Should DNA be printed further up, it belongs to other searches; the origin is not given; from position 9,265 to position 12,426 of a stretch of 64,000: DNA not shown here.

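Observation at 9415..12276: SMC-type head domains combined with a Rad50-like CxxC hook at the exact coiled-coil midpoint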

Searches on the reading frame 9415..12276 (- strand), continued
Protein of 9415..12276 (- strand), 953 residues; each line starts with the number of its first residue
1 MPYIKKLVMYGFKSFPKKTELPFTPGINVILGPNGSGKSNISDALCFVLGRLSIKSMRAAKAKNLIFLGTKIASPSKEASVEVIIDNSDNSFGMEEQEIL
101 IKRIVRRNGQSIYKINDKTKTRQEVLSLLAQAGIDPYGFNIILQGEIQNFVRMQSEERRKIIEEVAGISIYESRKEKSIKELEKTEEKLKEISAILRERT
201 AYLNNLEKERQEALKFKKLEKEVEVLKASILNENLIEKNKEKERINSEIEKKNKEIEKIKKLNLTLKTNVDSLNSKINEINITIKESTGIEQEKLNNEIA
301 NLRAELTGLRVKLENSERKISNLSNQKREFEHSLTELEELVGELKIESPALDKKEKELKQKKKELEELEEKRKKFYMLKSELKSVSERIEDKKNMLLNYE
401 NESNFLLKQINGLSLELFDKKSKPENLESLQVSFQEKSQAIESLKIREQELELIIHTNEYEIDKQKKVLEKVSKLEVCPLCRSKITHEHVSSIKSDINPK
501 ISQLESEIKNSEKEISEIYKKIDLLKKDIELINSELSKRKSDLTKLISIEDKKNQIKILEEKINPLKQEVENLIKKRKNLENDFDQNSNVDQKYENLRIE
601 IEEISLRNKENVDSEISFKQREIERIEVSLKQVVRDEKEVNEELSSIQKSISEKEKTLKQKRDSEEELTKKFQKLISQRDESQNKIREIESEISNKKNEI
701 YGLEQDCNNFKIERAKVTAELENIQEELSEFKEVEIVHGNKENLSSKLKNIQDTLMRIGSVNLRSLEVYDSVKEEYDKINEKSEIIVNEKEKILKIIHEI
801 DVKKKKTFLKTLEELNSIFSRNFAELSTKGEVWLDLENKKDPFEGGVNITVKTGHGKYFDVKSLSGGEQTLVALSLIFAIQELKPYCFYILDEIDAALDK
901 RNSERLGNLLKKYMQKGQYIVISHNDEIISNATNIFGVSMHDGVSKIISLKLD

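Call 49: list_cluster_members(proteins=[P0122, P0127, P0131, P0134, P0135, P0137, P0138, P0139, P0140, P0142])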
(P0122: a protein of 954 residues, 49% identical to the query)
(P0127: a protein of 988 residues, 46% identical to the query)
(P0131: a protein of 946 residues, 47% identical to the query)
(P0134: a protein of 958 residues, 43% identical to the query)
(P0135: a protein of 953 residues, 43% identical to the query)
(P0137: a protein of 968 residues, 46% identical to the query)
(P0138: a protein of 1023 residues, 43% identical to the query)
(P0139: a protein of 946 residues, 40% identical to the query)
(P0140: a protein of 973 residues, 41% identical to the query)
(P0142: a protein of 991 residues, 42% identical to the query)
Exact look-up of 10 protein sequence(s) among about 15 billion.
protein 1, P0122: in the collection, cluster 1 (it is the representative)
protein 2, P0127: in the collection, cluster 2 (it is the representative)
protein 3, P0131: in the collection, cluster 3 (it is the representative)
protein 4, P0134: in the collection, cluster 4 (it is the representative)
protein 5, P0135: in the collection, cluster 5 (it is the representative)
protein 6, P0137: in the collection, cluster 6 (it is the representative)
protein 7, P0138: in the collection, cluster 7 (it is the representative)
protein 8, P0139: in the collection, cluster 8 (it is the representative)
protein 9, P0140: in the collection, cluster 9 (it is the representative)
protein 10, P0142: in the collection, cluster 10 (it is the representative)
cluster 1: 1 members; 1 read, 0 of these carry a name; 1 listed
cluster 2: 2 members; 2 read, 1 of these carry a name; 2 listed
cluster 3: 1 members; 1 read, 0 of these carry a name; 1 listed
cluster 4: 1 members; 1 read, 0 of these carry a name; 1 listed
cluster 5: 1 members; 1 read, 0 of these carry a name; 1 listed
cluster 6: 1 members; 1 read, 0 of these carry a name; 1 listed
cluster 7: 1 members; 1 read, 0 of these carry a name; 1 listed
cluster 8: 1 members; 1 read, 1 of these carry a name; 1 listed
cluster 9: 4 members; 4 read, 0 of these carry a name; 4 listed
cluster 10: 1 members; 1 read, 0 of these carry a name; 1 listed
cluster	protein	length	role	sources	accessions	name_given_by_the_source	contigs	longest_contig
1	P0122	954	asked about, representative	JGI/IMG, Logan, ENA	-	-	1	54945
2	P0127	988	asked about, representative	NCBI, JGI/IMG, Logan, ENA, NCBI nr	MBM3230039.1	chromosome segregation protein SMC [Candidatus Pacearchaeota archaeon]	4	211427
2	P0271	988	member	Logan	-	-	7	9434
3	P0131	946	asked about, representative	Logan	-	-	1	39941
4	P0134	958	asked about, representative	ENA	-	-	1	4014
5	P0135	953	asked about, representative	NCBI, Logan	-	-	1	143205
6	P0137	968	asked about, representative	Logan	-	-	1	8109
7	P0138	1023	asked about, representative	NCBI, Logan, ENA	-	-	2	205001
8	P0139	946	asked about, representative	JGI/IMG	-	chromosome segregation protein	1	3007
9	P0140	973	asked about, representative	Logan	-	-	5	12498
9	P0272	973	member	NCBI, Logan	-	-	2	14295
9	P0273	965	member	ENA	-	-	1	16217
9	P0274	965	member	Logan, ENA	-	-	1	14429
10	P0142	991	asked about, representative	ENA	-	-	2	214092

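Call 56: find_encoding_contigs(protein=P0148, flank=6000, max_places=2)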
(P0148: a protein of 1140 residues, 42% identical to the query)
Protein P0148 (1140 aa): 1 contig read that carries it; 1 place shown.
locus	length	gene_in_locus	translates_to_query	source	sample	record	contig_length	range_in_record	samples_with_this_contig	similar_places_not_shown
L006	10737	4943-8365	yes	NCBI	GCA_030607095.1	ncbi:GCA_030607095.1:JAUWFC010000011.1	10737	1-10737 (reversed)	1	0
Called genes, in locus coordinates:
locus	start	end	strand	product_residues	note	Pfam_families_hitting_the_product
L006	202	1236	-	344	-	PF03706:LPG_synthase_TM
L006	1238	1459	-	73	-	-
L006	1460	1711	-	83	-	-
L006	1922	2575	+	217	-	PF01351:RNase_HII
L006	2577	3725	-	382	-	-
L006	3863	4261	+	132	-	-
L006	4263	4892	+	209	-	-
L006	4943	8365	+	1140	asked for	PF02463:SMC_N, PF13175:AAA_15, PF13304:AAA_21 (weak), PF13476:AAA_23, PF06470:SMC_hinge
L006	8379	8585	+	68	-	-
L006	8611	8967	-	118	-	-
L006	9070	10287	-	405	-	PF10633:NPCBM_assoc (faint)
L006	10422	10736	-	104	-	?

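Call 57: find_encoding_contigs(protein=P0158, flank=6000, max_places=2)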
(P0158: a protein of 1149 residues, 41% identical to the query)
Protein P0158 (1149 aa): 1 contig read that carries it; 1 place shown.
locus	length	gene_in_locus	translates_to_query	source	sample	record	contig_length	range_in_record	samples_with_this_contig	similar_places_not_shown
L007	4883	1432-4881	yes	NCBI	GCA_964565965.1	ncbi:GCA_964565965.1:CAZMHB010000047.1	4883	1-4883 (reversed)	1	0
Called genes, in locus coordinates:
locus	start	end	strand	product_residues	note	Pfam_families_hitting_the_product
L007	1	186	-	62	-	?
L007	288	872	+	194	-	PF18765:Polbeta (weak)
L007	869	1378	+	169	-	-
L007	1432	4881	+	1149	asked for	PF02463:SMC_N, PF13175:AAA_15, PF13304:AAA_21 (faint), PF13476:AAA_23, PF06470:SMC_hinge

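Call 60: list_cluster_members(proteins=[P0148, P0149, P0152, P0155, P0156, P0158, P0160, P0141, P0145, P0147])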
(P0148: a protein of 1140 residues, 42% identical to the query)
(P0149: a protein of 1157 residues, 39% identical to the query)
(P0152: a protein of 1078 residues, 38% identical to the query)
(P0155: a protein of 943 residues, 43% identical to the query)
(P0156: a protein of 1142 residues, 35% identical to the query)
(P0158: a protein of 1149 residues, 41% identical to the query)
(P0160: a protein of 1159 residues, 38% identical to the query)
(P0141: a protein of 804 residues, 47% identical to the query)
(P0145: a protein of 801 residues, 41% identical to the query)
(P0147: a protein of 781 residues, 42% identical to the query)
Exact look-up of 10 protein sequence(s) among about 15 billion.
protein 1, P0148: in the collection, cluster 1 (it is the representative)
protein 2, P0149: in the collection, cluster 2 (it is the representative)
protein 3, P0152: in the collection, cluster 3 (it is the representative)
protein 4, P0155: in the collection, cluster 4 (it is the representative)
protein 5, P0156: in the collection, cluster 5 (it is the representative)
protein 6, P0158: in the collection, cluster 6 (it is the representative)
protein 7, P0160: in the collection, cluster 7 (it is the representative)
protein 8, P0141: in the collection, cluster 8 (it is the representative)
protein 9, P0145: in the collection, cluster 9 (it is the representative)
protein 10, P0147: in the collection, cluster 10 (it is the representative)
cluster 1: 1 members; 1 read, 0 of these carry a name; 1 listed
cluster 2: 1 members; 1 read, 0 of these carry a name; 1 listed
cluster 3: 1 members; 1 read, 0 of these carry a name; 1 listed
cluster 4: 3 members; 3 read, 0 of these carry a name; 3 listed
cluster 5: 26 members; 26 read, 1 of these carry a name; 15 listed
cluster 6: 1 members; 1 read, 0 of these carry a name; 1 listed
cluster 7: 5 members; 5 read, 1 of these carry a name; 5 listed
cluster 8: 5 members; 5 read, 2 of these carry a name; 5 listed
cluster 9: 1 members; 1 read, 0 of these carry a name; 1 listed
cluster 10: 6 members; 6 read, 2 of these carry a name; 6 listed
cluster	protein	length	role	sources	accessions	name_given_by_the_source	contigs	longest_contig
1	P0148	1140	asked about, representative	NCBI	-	-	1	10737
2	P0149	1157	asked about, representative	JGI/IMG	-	-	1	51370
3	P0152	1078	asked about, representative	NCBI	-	-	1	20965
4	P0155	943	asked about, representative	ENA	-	-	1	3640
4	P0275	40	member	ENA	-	-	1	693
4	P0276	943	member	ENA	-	-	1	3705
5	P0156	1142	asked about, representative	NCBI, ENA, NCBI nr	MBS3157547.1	chromosome segregation protein SMC [Candidatus Woesearchaeota archaeon]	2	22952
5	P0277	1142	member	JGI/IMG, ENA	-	-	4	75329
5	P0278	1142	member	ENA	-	-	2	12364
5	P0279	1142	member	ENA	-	-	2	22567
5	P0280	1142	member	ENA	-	-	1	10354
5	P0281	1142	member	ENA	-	-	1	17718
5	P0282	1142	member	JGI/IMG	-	-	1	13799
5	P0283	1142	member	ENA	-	-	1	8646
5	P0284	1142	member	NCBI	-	-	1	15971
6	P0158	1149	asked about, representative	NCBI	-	-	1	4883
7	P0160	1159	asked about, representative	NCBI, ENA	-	-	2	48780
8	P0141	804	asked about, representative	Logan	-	-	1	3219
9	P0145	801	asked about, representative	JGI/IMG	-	-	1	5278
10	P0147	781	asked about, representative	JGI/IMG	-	-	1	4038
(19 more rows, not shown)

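Call 62: find_encoding_contigs(protein=P0244, flank=4000, max_places=1)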
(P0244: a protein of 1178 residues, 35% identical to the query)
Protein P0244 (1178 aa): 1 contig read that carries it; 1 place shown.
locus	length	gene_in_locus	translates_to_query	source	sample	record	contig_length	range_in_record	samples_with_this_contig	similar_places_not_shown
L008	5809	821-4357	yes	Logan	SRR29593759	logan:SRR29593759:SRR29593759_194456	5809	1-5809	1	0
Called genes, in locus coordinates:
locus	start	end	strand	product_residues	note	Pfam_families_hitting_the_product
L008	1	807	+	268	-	?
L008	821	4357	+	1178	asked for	PF02463:SMC_N, PF13175:AAA_15, PF13304:AAA_21 (weak), PF13476:AAA_23, PF13555:AAA_29, PF24161:CCDC39 (faint), PF06470:SMC_hinge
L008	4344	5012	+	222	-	PF02616:SMC_ScpA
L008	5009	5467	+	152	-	-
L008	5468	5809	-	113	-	?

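Call 63: find_encoding_contigs(protein=P0167, flank=4000, max_places=1)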
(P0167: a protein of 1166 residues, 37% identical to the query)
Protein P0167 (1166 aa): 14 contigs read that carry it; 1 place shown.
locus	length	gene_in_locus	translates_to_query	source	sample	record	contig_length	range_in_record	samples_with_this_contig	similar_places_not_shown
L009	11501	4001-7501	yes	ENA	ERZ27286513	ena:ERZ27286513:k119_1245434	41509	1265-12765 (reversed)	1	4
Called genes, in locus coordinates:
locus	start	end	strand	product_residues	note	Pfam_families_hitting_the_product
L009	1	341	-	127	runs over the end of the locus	-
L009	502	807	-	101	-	PF03091:CutA1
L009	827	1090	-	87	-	PF13187:Fer4_9 (faint), PF13534:Fer4_17 (faint), PF12797:Fer4_2 (faint), PF12837:Fer4_6 (faint), PF13237:Fer4_10 (weak), PF14697:Fer4_21, PF12838:Fer4_7 (weak), PF00037:Fer4 (weak), +1 more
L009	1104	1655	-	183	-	PF01558:POR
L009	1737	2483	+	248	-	PF01798:Nop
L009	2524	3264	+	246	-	PF01987:AIM24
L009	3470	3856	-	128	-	PF01938:TRAM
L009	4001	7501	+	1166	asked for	PF02463:SMC_N, PF13175:AAA_15, PF13304:AAA_21 (weak), PF06470:SMC_hinge, PF13304:AAA_21 (weak)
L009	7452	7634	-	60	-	-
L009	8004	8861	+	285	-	-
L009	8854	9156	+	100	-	PF01035:DNA_binding_1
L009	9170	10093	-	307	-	PF08271:Zn_Ribbon_TF, PF00382:TFIIB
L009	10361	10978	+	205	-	-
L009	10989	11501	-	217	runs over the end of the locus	PF05175:MTS, PF03602:Cons_hypoth95, PF06325:PrmA, PF13649:Methyltransf_25 (weak), PF13847:Methyltransf_31 (weak)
